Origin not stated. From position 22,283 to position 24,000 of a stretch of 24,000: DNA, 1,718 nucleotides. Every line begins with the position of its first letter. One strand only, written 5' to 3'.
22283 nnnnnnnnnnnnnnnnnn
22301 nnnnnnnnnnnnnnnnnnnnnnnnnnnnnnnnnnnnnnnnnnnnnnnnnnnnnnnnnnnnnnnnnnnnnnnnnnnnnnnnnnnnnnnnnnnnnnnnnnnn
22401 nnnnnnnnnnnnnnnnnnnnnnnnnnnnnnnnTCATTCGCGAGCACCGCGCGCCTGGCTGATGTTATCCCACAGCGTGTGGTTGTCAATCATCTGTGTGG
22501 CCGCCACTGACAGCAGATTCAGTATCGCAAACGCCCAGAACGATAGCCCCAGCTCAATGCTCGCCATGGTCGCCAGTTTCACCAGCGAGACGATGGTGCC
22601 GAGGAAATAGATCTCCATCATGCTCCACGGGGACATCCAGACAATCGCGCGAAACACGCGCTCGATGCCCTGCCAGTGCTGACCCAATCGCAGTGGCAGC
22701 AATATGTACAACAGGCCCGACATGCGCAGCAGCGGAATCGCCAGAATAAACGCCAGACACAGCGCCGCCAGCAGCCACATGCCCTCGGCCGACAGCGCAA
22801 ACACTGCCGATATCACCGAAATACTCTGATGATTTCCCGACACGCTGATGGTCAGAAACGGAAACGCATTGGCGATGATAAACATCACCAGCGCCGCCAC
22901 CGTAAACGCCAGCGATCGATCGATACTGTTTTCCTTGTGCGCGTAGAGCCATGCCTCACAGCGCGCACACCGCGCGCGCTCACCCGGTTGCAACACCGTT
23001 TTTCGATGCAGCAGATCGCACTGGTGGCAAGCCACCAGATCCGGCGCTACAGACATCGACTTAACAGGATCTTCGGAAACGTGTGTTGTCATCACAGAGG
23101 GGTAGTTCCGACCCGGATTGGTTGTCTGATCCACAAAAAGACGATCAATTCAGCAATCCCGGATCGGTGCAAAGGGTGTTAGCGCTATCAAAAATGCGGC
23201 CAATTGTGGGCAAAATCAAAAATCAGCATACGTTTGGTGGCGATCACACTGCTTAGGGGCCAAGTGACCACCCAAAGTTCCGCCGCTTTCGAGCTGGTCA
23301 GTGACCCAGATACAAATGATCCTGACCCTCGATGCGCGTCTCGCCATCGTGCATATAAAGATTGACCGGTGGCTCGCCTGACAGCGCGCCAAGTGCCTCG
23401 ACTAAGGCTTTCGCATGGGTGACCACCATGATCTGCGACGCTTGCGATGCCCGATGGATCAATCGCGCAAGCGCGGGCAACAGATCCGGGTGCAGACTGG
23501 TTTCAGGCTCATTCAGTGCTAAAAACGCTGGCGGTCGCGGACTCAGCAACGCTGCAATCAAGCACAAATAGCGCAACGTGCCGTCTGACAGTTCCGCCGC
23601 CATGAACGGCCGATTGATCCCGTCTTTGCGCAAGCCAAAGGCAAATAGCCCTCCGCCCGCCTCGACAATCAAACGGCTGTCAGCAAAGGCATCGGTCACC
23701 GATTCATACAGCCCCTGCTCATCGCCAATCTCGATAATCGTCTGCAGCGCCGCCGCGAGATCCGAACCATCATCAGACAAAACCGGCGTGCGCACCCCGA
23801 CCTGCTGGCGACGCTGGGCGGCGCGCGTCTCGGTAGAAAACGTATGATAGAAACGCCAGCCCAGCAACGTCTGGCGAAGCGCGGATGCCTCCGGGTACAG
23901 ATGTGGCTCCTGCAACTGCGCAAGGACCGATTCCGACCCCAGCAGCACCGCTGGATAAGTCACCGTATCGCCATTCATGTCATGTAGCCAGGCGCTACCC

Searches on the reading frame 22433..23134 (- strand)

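Call 61: search_protein_families(library=pfam, proteins=[window:22433-23134:-], max_evalue=0.001)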
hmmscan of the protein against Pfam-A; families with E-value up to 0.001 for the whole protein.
window:22433-23134:- (233 aa): 1 family
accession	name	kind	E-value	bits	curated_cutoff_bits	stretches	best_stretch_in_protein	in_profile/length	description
PF04403.18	PqiA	-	1.1e-44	152.5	23.8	1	72-225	2-155/156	Paraquat-inducible protein A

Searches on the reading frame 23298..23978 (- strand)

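Call 61: search_protein_families(library=pfam, proteins=[window:23298-23978:-], max_evalue=0.001)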
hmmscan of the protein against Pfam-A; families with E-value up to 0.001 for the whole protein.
window:23298-23978:- (226 aa): 3 families
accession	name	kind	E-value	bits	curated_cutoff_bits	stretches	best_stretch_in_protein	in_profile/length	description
PF13304.12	AAA_21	-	8.7e-24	85.5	27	1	24-189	150-299/304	AAA domain, putative AbiEii toxin, Type IV TA system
PF13175.12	AAA_15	-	3e-05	24.2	32.1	1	148-192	327-373/374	AAA ATPase domain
PF02463.25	SMC_N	-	3.6e-05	23.7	40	1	106-198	135-207/220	RecF/RecN/SMC N terminal domain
